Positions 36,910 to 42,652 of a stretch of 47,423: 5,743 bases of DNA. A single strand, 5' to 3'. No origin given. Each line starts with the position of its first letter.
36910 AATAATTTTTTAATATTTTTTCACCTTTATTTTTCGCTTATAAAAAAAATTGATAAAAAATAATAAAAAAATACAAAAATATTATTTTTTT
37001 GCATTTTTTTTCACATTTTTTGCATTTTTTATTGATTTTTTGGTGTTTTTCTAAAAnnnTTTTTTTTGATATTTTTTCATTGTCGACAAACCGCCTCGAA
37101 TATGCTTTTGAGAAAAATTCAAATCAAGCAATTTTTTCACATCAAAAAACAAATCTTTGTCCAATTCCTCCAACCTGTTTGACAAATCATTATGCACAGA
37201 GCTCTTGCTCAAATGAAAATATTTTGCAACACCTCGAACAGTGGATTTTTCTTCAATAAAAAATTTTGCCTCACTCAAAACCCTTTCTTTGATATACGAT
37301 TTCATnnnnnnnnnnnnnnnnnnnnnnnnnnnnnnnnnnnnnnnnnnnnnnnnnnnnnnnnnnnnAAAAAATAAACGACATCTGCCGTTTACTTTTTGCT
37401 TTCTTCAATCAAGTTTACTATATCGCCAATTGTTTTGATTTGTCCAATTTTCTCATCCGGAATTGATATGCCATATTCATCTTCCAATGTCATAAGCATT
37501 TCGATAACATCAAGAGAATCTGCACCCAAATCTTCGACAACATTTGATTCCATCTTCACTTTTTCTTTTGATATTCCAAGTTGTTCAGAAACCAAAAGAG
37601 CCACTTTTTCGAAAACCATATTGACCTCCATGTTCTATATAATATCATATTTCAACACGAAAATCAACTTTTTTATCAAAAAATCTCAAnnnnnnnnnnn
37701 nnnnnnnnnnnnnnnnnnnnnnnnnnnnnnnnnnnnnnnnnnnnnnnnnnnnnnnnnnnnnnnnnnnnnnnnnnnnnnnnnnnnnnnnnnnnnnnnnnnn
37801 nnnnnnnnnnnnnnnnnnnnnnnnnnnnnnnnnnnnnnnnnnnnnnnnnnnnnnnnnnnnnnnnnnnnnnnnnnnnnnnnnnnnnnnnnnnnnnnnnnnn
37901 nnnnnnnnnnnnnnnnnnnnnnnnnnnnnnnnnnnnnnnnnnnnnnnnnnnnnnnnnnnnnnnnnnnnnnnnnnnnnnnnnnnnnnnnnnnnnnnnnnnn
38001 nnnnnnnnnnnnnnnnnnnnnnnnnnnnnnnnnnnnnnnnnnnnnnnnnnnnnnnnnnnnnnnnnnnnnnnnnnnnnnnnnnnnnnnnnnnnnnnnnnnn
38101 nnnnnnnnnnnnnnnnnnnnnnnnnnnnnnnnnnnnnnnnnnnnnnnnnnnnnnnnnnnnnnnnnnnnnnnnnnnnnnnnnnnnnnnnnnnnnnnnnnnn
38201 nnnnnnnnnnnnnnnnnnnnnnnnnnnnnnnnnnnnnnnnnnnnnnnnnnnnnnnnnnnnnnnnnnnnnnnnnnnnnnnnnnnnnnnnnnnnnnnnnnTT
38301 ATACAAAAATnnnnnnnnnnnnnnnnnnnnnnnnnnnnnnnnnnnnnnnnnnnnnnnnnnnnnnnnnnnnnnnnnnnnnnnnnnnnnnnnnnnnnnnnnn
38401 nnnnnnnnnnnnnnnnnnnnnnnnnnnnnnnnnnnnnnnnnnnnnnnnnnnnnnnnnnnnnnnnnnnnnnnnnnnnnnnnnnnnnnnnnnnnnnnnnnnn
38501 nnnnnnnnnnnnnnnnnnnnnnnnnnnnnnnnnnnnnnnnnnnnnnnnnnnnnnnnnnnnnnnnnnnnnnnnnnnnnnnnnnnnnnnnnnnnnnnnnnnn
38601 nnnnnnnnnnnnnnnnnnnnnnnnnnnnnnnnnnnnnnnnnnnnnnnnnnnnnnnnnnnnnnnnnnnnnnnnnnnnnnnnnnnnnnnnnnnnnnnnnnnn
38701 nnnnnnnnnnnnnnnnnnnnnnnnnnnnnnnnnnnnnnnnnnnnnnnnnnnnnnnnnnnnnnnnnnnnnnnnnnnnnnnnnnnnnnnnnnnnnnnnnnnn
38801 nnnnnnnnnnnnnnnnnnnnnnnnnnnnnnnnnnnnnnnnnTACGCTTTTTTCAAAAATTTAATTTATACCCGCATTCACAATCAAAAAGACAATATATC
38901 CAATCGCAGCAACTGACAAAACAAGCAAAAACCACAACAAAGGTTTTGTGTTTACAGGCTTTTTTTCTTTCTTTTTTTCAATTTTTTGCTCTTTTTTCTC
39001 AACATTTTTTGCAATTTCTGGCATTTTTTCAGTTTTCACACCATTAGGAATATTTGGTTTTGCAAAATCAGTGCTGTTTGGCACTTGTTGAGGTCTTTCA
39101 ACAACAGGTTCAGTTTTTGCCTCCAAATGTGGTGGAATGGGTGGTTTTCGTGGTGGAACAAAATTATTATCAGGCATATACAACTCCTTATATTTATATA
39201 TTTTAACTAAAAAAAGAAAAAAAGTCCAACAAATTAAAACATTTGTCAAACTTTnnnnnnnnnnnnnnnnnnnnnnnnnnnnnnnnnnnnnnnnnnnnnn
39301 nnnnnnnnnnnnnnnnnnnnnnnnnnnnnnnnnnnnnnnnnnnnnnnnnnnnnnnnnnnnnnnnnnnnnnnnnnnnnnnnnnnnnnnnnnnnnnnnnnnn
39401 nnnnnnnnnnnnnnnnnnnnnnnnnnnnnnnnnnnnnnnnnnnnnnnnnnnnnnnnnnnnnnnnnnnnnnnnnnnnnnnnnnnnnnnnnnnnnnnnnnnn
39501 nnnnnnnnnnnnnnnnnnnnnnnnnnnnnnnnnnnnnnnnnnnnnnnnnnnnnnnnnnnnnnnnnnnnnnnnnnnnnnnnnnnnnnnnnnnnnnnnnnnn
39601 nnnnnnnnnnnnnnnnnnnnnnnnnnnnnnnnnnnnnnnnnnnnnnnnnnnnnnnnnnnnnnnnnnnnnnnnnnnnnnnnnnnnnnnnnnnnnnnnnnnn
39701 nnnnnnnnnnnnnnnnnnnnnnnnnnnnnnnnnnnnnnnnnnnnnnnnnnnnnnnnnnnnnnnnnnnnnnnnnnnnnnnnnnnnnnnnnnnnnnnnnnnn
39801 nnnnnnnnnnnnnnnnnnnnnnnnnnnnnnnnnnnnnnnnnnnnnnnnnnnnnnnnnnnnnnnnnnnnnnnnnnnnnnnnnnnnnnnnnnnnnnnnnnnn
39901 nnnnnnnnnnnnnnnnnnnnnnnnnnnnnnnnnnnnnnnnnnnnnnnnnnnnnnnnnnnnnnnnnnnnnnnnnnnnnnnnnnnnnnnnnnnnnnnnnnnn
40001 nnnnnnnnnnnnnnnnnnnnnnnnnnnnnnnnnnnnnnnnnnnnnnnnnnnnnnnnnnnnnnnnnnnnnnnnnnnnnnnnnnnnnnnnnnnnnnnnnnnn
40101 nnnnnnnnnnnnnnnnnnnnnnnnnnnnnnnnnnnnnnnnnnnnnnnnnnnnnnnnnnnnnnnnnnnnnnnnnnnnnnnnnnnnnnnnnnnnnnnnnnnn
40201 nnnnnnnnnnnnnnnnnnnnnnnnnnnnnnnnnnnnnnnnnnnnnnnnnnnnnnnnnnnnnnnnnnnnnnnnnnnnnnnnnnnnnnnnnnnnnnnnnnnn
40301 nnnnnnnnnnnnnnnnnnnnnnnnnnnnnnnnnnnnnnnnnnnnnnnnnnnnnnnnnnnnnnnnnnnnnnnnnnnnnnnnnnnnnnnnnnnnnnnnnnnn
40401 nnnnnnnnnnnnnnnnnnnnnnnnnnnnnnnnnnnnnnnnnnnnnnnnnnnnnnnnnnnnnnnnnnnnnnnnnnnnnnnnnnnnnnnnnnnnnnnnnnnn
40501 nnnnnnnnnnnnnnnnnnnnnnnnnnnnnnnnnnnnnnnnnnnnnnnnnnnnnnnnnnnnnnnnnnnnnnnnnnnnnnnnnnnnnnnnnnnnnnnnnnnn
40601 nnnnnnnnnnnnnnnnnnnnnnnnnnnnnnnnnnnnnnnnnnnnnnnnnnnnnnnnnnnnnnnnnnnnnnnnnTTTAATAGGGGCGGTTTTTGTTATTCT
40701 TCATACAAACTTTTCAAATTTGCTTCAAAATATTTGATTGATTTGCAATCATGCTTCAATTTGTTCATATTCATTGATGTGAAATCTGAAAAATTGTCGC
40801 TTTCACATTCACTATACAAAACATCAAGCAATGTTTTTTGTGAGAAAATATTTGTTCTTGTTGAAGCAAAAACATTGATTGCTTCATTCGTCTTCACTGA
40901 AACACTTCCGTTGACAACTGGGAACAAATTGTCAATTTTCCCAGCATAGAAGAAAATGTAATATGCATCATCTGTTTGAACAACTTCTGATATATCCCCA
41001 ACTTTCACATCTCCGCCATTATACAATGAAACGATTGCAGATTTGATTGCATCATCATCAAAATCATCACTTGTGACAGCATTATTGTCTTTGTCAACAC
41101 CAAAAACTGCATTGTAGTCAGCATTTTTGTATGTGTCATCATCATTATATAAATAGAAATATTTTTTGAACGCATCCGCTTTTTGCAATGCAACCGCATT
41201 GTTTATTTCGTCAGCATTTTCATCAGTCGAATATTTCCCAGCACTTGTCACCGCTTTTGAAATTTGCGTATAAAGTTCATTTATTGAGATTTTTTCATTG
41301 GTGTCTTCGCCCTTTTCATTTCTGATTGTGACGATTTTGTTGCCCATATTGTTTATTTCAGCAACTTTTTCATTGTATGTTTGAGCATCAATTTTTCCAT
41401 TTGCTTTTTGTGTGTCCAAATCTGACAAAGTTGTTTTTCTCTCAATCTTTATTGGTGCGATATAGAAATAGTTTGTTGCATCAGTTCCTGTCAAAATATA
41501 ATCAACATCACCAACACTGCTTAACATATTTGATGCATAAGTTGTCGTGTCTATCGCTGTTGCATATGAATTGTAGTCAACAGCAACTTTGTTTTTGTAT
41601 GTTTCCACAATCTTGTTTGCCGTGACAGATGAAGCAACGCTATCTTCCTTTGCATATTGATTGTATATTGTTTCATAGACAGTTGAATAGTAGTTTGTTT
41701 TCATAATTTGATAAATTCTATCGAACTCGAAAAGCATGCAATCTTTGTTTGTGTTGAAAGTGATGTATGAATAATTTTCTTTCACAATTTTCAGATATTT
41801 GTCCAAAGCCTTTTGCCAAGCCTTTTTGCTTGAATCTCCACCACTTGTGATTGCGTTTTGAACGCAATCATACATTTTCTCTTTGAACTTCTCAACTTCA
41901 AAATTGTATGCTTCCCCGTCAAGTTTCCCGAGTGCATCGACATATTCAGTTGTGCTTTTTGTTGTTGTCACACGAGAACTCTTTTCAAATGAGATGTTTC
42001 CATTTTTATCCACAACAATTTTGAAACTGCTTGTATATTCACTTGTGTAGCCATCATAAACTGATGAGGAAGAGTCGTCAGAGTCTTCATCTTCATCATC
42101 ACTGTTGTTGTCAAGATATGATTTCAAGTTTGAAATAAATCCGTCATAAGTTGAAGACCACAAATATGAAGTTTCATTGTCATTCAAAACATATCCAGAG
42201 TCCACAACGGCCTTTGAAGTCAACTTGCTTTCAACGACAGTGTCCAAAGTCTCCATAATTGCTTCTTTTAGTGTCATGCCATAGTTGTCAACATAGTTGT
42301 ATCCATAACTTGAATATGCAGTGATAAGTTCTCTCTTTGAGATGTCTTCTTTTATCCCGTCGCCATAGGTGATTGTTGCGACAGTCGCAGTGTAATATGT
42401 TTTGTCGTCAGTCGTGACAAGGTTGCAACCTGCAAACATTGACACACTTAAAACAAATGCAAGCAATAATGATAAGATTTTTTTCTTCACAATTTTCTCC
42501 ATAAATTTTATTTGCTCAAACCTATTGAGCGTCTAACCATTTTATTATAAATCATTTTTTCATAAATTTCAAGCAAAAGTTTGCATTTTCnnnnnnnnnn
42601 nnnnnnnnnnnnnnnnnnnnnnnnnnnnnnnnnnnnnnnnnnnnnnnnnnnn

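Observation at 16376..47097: Synteny ghosts of cell-wall and cell-shape genes: murA, spoIID, mbl, mreBCD and functional glmU are missing from their usual neighbourhoods, and the giant gene sits where mbl normally is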

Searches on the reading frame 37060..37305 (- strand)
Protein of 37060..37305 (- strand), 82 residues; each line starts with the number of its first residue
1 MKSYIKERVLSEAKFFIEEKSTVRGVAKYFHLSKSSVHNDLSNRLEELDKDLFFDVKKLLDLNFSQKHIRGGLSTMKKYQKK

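Call 67: find_related_loci(query=A4, collection=metagenome_contigs, flank=6000)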
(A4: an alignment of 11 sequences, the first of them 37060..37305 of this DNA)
Query A4 (82 aa) in metagenome_contigs; peptide patterns used: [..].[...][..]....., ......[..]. (x = any residue, [..] = any of these).
209 stretches matched a pattern; 166 encode a relative of the query (tblastn E <= 1e-3); the best 80 are kept; 80 distinct loci.
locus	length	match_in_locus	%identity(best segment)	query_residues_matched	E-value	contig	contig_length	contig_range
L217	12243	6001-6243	58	1-81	3e-26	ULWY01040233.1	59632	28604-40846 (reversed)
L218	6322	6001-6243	57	1-81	5e-26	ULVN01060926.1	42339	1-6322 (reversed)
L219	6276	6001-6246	52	1-82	1e-25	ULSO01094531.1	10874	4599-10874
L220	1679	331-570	48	1-80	6e-23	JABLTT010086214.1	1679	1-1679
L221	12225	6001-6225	57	1-75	3e-22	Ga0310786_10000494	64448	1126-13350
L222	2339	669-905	49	1-79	3e-22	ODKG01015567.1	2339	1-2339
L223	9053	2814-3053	50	1-80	4e-22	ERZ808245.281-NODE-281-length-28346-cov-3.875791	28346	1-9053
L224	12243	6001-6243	40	1-81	6e-22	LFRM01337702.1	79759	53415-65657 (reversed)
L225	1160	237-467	52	5-81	1e-21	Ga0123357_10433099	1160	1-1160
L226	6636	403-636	54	5-82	3e-21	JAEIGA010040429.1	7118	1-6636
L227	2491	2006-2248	48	1-81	8e-21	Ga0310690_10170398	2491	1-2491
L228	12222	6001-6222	47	8-81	4e-20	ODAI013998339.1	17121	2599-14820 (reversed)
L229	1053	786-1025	48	1-80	4e-20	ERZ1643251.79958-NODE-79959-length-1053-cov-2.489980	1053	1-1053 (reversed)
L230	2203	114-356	42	1-81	5e-20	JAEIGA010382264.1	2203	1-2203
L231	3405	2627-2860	47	5-82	1e-19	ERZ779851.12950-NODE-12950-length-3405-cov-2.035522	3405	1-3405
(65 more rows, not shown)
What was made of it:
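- Tried and rejected: The alignment-based scan worked (call 67).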

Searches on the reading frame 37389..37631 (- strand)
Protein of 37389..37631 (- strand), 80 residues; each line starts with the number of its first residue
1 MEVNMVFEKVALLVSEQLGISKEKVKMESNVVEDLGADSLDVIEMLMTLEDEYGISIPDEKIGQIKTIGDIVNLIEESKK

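Call 5: search_protein_families(library=pfam, proteins=[window:37389-37631:-], max_evalue=0.01)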
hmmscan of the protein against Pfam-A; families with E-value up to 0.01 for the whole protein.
window:37389-37631:- (80 aa): 3 families
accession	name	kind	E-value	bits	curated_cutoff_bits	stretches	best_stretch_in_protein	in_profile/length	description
PF00550.31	PP-binding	-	4.8e-13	49.6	20.8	1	9-75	2-67/67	Phosphopantetheine attachment site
PF23297.2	ACP_SdgA_C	-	2.4e-05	24.7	27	1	6-78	11-82/95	Highly reducing polyketide synthase sdgA, C-terminal ACP domain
PF14573.12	PP-binding_2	-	0.0047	17.6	32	1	30-75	39-84/96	Acyl-carrier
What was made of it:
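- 37389..37631 (-): Acyl carrier protein. Its insertion between the M23 gene and spoIIID is a hallmark of this clade. Pfam PP-binding, E 4.8e-13 (call 5).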

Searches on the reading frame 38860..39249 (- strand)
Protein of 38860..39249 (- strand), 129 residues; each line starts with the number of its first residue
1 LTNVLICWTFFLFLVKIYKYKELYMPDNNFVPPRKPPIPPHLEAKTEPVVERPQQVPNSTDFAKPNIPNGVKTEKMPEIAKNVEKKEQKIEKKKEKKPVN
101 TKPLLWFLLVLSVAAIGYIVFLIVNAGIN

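Call 5: search_protein_families(library=pfam, proteins=[window:38860-39249:-], max_evalue=0.01)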
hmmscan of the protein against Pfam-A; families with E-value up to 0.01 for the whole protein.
window:38860-39249:- (129 aa): 0 families

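Call 74: search_protein_families(library=ncbifam, proteins=[window:38860-39249:-], max_evalue=0.01)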
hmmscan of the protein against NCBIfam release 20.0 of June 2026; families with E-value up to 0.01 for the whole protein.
window:38860-39249:- (129 aa): 0 families
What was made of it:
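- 38860..39249 (-): Small proline/lysine-rich membrane protein. No family hit (call 74).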

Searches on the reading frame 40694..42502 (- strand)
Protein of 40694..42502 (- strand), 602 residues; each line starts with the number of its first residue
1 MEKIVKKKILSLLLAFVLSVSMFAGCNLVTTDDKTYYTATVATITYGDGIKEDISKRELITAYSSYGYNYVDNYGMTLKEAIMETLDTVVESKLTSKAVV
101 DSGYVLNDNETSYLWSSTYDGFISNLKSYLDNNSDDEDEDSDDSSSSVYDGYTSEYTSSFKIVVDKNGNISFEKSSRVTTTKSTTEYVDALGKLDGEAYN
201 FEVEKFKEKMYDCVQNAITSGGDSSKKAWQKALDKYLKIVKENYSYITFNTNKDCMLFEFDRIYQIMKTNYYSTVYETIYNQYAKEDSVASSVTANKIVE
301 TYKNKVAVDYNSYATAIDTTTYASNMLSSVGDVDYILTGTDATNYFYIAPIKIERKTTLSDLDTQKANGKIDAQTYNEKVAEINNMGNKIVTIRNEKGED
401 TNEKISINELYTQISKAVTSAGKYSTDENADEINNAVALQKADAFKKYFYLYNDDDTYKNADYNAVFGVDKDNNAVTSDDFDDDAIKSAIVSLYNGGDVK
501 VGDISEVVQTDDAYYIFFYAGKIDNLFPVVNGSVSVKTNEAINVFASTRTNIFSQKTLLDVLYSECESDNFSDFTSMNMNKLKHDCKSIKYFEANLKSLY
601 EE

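Call 5: search_protein_families(library=pfam, proteins=[window:40694-42502:-], max_evalue=0.01)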
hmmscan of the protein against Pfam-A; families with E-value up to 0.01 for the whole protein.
window:40694-42502:- (602 aa): 0 families

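Call 39: search_protein_families(library=ncbifam, proteins=[window:40694-42502:-], max_evalue=0.01)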
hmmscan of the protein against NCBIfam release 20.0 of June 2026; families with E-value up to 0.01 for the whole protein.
window:40694-42502:- (602 aa): 0 families
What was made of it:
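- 40694..42502 (-): Clade-specific 602-aa lipoprotein with no known family. There are no Pfam or NCBIfam hits (calls 5, 39).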
